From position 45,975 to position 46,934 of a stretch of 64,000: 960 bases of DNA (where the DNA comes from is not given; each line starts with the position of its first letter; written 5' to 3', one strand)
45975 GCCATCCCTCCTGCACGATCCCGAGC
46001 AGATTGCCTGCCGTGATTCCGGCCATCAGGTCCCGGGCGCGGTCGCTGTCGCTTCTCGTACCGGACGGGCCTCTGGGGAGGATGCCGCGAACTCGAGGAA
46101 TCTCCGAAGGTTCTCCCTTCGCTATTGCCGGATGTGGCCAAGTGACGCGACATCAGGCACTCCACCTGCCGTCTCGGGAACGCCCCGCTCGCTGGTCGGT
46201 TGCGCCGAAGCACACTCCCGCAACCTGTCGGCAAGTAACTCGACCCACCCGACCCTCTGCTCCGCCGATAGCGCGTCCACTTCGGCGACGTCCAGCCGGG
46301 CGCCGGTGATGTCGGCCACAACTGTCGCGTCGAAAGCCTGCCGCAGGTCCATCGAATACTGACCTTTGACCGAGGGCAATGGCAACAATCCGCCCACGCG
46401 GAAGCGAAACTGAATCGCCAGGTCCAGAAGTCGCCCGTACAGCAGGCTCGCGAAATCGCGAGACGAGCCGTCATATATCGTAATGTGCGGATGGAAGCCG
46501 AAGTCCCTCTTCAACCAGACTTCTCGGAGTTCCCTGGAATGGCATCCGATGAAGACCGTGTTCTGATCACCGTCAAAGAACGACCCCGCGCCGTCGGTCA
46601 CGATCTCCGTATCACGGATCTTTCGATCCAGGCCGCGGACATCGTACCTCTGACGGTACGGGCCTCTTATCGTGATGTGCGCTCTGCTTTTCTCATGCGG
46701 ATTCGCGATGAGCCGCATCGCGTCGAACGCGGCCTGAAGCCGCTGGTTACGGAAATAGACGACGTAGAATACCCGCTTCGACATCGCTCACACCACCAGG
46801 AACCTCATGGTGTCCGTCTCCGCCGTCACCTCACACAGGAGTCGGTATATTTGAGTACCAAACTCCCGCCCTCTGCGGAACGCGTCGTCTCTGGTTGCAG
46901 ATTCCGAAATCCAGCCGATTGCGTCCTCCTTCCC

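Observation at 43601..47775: Five-gene NTase / 2H phosphoesterase / ADP-ribosylglycohydrolase / two-unknowns operon in a toxin-antitoxin-rich patch: candidate uncharacterised nucleotide-signal or ADP-ribose conflict system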

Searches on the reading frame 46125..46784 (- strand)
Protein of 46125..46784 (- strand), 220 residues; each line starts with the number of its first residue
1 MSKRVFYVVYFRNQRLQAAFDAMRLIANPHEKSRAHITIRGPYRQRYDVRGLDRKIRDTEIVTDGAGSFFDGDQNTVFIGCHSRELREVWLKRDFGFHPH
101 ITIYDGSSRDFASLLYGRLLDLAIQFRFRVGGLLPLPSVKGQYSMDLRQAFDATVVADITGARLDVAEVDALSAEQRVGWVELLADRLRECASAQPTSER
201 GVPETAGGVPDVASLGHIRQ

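Call 4: search_protein_families(library=pfam, max_evalue=1, proteins=[window:46125-46784:-])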
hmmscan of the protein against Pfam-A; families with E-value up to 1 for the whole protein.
seq(220 aa): 1 family
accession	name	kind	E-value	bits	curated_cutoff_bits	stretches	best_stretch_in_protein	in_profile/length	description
PF13563.12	2_5_RNA_ligase2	-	0.00012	22.6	27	1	19-132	8-142/152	2'-5' RNA ligase superfamily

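Call 5: search_protein_families(library=padloc, max_evalue=1, proteins=[window:46125-46784:-])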
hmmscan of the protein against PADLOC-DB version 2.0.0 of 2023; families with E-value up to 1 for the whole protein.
seq(220 aa): 0 families

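Call 6: search_protein_families(library=ncbifam, max_evalue=1, proteins=[window:46125-46784:-])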
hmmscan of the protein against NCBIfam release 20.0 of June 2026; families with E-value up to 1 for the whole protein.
seq(220 aa): 1 family
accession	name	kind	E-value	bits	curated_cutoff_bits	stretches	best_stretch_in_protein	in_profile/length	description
NF041658.1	ornithlipidmtase_OlsG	equivalog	0.12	12.1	350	1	91-151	81-137/191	ornithine lipid N-methyltransferase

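Call 7: search_protein_families(library=phrogs, max_evalue=1, proteins=[window:46125-46784:-])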
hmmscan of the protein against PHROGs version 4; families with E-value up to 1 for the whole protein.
seq(220 aa): 0 families

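Call 117: search_protein_representatives(protein=window:46125-46784:-)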
Query: 220 residues. Proteins with E-value up to 0.001 (for the whole library): 447; up to 1e-10: 288; up to 1e-30: 45. The best 150 are listed.
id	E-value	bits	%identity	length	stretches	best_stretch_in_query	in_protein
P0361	9.2e-64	231.2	56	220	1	1-195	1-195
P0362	3.0e-49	183.8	46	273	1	1-188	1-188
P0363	2.3e-48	180.9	46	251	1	1-202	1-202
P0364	4.4e-44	166.9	49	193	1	4-184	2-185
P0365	6.4e-44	166.4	48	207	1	23-204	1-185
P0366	2.3e-43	164.5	46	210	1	2-193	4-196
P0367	2.6e-41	157.8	42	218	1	5-190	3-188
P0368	3.3e-41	157.5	46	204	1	4-185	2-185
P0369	6.4e-40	153.3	41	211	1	3-190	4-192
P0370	1.2e-39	152.4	41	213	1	2-185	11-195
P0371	5.1e-39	150.3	40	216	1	6-205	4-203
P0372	2.0e-38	148.4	41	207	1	4-193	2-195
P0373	2.8e-38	147.9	41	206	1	4-192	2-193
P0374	1.1e-37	146.0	40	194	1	3-186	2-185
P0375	1.2e-37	145.9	39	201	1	4-191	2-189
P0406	1.4e-30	122.7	40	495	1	1-185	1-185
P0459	7.1e-25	104.1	33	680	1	4-207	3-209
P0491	2.3e-22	95.9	35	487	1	2-182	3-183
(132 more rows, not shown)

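Call 119: search_solved_structures(query=P0459, max_evalue=1, show_alignments=1)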
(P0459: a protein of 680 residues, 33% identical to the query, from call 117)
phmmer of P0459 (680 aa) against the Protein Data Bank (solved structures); distinct sequences matched with E-value up to 1: 14.
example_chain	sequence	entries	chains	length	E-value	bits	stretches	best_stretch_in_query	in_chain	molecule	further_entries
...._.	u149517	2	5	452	3.2e-75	256.5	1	218-657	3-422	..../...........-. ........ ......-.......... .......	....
8j8h_B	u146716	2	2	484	1.6e-68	234.3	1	218-657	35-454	TIR domain-containing protein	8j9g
8fex_A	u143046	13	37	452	2.2e-68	233.9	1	219-657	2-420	TIR-APAZ | TIR domain-containing protein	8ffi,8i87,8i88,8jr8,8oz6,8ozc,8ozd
8ifk_A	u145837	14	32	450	3.2e-68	233.4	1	219-657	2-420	TIR domain-containing protein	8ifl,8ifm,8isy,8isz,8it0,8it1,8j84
8sp0_A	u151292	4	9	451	3.3e-68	233.3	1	219-658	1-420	TIR-APAZ | TIR domain-containing protein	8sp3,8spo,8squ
8z92_E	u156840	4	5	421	7.4e-68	232.2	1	219-657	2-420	TIR domain-containing protein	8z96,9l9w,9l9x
8u7b_B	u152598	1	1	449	1.8e-67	230.9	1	219-657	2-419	TIR domain-containing protein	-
8j7s_B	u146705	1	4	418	1.8e-67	230.9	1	219-654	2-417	TIR domain-containing protein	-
7uwg_A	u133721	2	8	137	0.017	16.2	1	222-314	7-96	Molecular chaperone Tir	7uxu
7uxr_A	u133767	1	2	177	0.025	15.6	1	221-314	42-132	TIR domain protein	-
8g83_A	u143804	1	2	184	0.027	15.5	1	221-314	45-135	NAD(+) hydrolase AbTIR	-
3h16_A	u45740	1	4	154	0.24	12.4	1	219-297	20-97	TIR protein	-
4lzp_B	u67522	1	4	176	0.35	11.8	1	220-302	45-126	Putative uncharacterized protein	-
4c7m_A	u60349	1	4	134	0.47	11.4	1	222-302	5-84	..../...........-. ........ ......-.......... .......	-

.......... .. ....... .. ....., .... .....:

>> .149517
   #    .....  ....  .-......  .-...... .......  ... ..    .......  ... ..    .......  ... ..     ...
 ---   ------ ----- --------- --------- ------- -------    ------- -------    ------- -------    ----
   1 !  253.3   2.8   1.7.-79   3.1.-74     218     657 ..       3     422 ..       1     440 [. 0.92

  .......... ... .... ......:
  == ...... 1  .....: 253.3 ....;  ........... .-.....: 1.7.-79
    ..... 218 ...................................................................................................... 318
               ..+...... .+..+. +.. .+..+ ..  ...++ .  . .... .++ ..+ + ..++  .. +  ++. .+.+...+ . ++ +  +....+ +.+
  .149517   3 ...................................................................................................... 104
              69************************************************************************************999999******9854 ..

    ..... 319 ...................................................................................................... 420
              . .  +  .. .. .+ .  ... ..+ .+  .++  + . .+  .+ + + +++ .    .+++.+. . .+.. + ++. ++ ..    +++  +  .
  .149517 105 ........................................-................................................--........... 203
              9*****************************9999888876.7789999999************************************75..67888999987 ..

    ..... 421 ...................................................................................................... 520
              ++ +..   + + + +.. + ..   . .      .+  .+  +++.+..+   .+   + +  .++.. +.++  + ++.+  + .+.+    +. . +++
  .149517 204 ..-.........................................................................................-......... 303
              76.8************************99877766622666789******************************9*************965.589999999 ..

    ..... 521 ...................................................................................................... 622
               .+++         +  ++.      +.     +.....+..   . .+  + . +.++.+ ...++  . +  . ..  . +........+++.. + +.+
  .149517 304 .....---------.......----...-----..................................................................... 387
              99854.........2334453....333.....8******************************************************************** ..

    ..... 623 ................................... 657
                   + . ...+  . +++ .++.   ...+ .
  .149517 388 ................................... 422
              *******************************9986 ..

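Call 120: search_solved_structures(query=P0406, max_evalue=1, show_alignments=1)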
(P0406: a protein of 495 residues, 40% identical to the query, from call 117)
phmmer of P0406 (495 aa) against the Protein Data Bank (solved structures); distinct sequences matched with E-value up to 1: 4.
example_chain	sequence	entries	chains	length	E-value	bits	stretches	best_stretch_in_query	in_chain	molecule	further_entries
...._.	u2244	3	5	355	0.68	12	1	369-488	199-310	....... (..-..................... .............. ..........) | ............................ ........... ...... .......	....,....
1b6s_A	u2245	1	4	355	0.68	12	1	369-488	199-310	PROTEIN (N5-CARBOXYAMINOIMIDAZOLE RIBONUCLEOTIDE SYNTHETASE)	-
7e2c_K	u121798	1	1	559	0.94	11.5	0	334-374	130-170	Trafficking protein particle complex II-specific subunit 65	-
7e2d_K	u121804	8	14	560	0.94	11.5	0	334-374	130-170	Trafficking protein particle complex II-specific subunit 65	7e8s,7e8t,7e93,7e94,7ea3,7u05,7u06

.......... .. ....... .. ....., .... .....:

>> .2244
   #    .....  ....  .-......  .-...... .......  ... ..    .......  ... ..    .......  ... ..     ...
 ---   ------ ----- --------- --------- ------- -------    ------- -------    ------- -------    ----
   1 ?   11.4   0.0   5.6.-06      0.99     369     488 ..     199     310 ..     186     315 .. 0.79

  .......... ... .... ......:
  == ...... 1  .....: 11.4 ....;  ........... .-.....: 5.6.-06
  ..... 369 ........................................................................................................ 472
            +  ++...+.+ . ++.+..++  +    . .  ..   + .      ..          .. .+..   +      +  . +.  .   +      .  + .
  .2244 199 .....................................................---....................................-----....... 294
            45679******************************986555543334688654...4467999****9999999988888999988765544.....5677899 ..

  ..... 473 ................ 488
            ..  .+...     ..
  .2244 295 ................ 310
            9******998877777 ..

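Call 121: find_encoding_contigs(protein=P0459, flank=6000, max_places=3)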
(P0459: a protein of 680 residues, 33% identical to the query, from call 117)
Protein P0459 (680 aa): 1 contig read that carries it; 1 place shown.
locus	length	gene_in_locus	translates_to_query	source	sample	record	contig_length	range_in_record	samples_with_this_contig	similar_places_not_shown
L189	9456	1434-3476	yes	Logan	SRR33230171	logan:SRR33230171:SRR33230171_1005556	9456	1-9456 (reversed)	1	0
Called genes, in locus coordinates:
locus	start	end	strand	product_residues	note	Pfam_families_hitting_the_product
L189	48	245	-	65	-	-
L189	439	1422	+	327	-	PF01909:NTP_transf_2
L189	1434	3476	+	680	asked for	PF13676:TIR_2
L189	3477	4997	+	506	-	-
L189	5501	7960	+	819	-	PF01590:GAF, PF13185:GAF_2, PF13492:GAF_3 (faint), PF01590:GAF, PF13185:GAF_2 (weak), PF02518:HATPase_c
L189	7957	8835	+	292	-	PF10137:CAP12-PCTIR_TIR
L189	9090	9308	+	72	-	-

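Call 123: search_dna_similar(query=L189:3477-4994:+, collection=plasmids, mode=protein, max_evalue=0.00001, max_rows=8)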
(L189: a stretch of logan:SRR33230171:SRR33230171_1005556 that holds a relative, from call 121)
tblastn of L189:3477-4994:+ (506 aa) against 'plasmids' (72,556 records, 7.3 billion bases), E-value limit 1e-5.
Records with a match: 102; places in all: 107; records where one place covers at least 80% of the query: 90.
Best place of each record, by identity: <60% 102.
By first word of the organism name: Rhizobium 18; Bradyrhizobium 10; Sinorhizobium 6; Mesorhizobium 5; Haloarcula 4; Sphingomonas 3; Halorarius 3; Sphingobium 2; Agrobacterium 2; Aminobacter 2; and 38 more.
By predicted mobility (MOB-suite, as given by PLSDB): conjugative 52; non-mobilizable 46; mobilizable 4.
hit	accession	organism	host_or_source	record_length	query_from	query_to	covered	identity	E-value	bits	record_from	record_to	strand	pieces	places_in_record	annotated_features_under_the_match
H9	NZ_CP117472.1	Sphingobium sp. YC-XJ3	whole organism,Contaminated soil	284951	4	506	99%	49.8%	3e-166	528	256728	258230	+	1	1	hypothetical protein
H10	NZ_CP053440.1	Rhizobium brockwellii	Trifolium repens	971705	7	506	97%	46.9%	8e-120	457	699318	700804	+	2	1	hypothetical protein (x2)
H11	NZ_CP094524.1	Bradyrhizobium sp. ISRA443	Arachis hypogaea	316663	9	506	98%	46.2%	4e-147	473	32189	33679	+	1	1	hypothetical protein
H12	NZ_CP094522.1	Bradyrhizobium sp. ISRA437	Arachis hypogaea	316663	9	506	98%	46.2%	4e-147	473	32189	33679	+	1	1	hypothetical protein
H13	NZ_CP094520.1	Bradyrhizobium sp. ISRA436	Arachis hypogaea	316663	9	506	98%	46.2%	4e-147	473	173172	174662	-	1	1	hypothetical protein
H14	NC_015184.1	Agrobacterium tumefaciens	-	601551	7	506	99%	44.3%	9e-136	440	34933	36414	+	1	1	hypothetical protein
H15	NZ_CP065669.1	Sphingomonas paucimobilis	-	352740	2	506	100%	43.8%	2e-122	402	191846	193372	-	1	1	hypothetical protein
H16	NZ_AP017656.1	Sphingobium cloacae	-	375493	2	506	100%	43.8%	2e-122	402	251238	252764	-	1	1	hypothetical protein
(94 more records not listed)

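Call 124: get_annotated_region(hit=H9, flank=4000)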
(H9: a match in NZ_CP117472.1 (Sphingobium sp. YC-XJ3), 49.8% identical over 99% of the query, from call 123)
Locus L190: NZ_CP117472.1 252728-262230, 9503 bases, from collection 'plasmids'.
description: Sphingobium sp. YC-XJ3 plasmid unnamed1, complete sequence
organism: Sphingobium sp. YC-XJ3 (NCBI taxid 3024245)
taxonomy: Bacteria; Pseudomonadota; Alphaproteobacteria; Sphingomonadales; Sphingomonadaceae; Sphingobium; Sphingobium sp. YC-XJ3
host: -; source: whole organism,Contaminated soil; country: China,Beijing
typing (MOB-suite, as given by PLSDB): non-mobilizable; replicon rep_cluster_543; mating-pair formation MPF_F
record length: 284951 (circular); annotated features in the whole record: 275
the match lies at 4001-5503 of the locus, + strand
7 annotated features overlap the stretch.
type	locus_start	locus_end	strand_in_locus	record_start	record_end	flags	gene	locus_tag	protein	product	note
CDS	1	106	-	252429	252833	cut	-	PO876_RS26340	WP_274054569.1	CopG family transcriptional regulator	-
CDS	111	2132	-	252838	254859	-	-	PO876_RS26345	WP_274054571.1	conjugal transfer protein TraG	-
CDS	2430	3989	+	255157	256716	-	-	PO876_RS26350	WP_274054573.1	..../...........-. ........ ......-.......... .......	GO:0007165 - signal transduction [Evidence IEA]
CDS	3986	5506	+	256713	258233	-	-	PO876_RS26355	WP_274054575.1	hypothetical protein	-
CDS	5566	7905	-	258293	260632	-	-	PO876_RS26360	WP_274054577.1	S8 family peptidase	-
CDS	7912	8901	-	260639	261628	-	-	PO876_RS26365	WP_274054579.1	ATP-binding protein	-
CDS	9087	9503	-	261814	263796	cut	rlxS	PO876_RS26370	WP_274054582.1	relaxase/mobilization nuclease RlxS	-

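Call 126: find_encoding_contigs(protein=P0491, flank=5000, max_places=3)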
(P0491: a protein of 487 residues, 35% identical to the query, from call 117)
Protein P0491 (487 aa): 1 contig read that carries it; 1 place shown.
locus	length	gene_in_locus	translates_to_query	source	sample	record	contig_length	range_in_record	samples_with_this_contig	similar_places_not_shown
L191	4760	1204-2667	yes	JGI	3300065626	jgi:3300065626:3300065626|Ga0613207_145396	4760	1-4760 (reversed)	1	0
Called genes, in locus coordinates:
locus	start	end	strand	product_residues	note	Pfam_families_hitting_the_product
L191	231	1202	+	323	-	PF01909:NTP_transf_2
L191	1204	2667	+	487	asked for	-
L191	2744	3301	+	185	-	-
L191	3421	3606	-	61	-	-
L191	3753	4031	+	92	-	-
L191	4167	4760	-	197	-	?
